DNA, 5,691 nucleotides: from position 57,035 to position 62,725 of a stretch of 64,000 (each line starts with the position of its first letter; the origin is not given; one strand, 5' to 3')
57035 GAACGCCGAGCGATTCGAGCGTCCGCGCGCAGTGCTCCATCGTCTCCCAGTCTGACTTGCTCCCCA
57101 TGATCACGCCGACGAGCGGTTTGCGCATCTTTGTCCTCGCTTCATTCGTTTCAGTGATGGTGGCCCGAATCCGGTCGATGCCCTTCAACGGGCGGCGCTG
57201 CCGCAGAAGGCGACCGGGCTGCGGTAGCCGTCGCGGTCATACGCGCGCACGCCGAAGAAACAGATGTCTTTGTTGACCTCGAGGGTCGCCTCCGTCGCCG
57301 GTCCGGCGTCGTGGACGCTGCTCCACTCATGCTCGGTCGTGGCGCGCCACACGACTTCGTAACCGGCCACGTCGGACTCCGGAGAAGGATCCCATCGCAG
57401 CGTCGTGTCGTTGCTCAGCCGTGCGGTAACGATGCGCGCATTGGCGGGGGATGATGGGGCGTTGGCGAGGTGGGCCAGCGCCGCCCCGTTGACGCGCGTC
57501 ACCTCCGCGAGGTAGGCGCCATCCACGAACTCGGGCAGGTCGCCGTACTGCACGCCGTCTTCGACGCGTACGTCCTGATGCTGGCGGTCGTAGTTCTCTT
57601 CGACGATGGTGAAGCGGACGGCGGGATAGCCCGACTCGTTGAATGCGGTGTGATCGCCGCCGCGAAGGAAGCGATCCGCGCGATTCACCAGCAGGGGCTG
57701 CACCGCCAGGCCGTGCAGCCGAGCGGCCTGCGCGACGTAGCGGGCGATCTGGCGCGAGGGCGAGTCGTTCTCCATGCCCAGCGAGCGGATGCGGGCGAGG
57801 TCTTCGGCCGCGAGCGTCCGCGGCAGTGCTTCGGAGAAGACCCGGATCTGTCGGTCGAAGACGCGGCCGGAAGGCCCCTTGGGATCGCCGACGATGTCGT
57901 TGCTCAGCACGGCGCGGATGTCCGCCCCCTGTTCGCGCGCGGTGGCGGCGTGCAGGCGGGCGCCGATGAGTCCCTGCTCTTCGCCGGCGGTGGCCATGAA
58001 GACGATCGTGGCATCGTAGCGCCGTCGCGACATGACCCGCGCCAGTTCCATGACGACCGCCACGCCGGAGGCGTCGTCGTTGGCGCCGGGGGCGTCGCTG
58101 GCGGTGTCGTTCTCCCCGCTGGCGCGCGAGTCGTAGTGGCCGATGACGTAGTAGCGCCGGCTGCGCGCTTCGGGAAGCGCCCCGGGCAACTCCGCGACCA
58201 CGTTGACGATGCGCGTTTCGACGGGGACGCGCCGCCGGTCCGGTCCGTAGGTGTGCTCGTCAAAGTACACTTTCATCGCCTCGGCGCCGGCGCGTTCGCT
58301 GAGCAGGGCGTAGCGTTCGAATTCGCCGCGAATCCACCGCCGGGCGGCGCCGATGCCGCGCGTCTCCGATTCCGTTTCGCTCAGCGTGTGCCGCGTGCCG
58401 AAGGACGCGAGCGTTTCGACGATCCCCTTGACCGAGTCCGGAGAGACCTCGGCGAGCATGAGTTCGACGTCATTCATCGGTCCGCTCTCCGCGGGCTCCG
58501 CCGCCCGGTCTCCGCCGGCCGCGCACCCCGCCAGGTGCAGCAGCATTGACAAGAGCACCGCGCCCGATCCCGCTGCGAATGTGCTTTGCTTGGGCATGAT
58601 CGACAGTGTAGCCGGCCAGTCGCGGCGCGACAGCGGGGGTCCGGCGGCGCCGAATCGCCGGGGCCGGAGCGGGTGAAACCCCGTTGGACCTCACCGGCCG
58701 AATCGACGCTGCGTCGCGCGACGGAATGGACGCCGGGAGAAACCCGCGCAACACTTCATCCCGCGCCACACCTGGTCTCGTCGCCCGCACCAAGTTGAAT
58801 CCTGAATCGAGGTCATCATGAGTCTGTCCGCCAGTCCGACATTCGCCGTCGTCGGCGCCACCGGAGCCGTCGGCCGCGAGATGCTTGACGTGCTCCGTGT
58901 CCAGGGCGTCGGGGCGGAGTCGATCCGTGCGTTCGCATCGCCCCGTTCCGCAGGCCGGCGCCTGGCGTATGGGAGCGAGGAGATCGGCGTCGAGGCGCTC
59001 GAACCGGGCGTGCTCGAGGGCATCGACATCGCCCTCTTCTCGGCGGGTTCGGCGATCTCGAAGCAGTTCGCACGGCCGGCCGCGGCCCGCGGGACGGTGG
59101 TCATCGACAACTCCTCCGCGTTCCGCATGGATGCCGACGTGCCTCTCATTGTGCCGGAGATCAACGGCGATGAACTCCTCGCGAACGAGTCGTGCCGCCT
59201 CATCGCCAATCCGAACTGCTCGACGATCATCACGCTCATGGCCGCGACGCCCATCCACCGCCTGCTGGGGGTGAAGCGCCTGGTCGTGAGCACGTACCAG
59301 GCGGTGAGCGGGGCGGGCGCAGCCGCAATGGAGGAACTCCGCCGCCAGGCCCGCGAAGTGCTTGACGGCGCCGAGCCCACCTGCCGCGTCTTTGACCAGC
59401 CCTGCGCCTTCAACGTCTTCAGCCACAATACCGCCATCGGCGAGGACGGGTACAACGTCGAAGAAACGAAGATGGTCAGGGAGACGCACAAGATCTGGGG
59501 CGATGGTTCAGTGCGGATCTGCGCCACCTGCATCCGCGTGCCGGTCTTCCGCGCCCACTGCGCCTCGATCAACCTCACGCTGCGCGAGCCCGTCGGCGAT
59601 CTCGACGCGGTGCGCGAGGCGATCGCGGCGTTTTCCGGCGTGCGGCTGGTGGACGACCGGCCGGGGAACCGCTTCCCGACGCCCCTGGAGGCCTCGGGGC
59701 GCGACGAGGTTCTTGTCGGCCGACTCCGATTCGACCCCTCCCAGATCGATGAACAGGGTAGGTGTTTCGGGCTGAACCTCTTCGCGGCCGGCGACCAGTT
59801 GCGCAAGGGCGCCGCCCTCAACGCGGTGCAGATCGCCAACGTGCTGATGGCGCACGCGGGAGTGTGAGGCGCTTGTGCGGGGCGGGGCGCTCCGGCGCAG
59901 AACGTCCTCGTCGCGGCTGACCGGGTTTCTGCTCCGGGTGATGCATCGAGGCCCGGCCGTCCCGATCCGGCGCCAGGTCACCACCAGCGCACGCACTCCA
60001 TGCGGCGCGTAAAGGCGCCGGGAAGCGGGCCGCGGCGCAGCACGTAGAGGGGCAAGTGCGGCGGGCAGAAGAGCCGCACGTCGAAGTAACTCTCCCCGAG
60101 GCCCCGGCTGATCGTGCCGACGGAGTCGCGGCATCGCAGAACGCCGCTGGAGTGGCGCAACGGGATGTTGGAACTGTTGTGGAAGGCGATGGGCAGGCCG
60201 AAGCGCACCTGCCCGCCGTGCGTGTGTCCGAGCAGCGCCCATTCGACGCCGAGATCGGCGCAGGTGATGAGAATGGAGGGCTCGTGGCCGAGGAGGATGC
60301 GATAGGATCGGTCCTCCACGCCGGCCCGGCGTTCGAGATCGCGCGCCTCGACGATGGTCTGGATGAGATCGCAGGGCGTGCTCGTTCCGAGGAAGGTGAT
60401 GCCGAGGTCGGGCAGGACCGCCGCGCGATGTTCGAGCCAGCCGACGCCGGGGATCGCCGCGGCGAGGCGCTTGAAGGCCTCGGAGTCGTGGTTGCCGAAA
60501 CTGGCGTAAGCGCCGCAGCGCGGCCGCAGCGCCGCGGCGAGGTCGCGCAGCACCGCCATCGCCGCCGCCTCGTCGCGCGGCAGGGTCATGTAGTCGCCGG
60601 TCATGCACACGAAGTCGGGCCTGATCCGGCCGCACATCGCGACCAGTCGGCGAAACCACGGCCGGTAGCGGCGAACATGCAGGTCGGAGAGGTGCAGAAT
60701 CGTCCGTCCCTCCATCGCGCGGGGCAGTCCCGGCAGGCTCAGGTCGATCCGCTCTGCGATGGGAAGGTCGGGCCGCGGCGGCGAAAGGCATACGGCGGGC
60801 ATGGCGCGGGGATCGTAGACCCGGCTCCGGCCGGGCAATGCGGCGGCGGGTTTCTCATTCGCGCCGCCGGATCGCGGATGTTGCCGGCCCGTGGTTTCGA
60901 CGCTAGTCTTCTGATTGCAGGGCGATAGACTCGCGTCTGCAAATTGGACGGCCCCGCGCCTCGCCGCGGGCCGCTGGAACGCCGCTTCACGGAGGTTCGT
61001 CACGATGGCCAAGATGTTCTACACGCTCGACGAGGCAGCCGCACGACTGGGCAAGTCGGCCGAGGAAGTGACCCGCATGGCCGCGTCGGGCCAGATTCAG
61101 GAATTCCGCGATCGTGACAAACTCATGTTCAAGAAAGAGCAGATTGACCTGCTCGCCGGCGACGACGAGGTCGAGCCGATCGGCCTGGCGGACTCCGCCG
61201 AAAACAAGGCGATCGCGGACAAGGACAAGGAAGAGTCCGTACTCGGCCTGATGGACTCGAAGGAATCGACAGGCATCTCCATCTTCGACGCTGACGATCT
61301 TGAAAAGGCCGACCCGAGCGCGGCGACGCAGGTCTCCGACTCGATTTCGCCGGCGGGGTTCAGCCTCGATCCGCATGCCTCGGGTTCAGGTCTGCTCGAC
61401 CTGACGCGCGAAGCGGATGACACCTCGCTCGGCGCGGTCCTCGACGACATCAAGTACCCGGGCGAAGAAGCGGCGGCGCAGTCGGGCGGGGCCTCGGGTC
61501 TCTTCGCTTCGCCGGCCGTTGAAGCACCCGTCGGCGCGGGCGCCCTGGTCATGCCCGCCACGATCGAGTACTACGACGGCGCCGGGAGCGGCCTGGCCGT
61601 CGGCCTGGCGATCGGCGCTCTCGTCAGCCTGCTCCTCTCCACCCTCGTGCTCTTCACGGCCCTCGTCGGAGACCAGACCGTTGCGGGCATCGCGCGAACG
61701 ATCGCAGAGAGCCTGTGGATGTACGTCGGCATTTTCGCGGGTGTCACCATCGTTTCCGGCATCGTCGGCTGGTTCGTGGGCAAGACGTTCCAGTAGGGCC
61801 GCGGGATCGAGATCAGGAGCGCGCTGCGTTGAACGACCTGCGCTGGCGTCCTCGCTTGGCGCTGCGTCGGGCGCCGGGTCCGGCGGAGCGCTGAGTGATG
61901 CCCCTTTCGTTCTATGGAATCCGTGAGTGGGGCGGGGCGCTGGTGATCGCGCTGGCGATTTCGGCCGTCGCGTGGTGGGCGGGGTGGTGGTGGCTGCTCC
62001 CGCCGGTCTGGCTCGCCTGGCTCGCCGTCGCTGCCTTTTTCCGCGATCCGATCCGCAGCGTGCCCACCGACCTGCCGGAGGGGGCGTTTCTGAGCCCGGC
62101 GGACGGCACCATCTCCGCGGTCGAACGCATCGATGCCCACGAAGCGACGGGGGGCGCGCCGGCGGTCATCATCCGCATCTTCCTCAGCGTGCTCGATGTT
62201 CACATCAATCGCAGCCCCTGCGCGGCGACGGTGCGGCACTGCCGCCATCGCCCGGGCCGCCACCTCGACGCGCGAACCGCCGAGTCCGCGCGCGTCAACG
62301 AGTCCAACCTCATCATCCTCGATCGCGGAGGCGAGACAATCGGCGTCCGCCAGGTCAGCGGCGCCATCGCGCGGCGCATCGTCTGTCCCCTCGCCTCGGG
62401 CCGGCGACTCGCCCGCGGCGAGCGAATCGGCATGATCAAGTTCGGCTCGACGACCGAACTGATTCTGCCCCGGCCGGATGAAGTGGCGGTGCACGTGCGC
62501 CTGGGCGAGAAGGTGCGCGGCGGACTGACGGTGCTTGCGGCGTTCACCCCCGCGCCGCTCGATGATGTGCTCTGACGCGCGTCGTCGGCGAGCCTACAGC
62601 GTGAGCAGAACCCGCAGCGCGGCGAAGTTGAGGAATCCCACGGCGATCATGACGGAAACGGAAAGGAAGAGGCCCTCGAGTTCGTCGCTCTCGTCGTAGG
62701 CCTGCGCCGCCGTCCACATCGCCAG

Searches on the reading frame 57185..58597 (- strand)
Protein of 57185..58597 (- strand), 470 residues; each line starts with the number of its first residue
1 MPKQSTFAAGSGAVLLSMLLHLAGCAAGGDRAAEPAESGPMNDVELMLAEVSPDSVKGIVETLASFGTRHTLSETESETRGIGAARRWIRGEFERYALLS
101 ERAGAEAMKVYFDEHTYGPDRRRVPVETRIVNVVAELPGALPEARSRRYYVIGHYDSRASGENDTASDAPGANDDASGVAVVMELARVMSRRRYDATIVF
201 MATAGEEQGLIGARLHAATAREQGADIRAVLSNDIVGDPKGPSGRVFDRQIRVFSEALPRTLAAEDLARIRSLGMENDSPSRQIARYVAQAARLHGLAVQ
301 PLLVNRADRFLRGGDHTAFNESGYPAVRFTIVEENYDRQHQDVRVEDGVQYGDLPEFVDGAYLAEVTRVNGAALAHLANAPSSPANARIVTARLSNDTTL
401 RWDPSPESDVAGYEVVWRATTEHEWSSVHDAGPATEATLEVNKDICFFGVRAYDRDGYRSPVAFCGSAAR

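Call 67: search_protein_families(library=pfam, proteins=[window:57185-58597:-], max_evalue=0.0001)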
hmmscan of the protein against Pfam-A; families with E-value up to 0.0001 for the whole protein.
window:57185-58597:- (470 aa): 3 families
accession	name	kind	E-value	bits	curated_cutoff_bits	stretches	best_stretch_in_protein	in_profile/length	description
PF04389.22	Peptidase_M28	-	1.1e-25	90.9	21.3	1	132-338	1-169/193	Peptidase family M28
PF01546.33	Peptidase_M20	-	3e-07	31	24.6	1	165-298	26-147/206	Peptidase family M20/M25/M40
PF05343.19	Peptidase_M42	-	9.6e-05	22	23.2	0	173-219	133-179/292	M42 glutamyl aminopeptidase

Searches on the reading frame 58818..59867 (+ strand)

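Call 67: search_protein_families(library=pfam, proteins=[window:58818-59867:+], max_evalue=0.0001)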
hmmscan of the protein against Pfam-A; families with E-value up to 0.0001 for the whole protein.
window:58818-59867:+ (349 aa): 2 families
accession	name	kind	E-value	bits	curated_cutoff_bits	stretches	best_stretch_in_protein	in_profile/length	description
PF02774.23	Semialdhyde_dhC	-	3.1e-40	138.7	26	1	145-330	3-184/184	Semialdehyde dehydrogenase, dimerisation domain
PF01118.30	Semialdhyde_dh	-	1.5e-28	100.1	26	1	10-120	3-118/121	Semialdehyde dehydrogenase, NAD binding domain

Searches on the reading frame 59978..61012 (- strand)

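Call 67: search_protein_families(library=pfam, proteins=[window:59978-61012:-], max_evalue=0.0001)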
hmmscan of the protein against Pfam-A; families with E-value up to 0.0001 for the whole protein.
window:59978-61012:- (344 aa): 1 family
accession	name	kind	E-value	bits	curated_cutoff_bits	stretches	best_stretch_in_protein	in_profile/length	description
PF00149.33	Metallophos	-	3.3e-09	37.9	21.5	1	104-266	2-190/191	Calcineurin-like phosphoesterase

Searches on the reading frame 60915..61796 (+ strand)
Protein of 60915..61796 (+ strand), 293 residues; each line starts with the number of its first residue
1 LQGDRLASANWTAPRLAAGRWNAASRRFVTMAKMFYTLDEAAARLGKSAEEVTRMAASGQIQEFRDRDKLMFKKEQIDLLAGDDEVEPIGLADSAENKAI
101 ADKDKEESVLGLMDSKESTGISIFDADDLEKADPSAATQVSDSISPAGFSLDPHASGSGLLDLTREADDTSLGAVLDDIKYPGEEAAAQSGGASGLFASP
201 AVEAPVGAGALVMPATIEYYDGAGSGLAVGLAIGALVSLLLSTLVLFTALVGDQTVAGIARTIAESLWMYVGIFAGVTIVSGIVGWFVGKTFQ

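Call 67: search_protein_families(library=pfam, proteins=[window:60915-61796:+], max_evalue=0.0001)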
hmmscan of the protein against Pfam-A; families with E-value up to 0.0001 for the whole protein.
window:60915-61796:+ (293 aa): 1 family
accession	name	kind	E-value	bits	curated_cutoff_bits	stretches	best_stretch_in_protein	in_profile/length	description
PF12728.13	HTH_17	-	4.3e-05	24.1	27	1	35-78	1-44/51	Helix-turn-helix domain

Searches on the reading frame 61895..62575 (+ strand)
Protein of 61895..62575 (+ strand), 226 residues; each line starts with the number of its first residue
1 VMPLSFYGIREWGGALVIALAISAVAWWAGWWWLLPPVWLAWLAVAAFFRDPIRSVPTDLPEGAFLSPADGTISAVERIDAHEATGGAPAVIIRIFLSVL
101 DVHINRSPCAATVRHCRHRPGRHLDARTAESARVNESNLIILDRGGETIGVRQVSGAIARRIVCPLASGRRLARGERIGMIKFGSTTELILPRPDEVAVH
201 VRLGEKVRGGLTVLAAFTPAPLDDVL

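Call 67: search_protein_families(library=pfam, proteins=[window:61895-62575:+], max_evalue=0.0001)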
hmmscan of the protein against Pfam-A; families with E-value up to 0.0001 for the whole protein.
window:61895-62575:+ (226 aa): 1 family
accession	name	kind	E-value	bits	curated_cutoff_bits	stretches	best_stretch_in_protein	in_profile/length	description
PF02666.20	PS_Dcarbxylase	-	1.6e-38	132.8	22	1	45-214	5-197/198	Phosphatidylserine decarboxylase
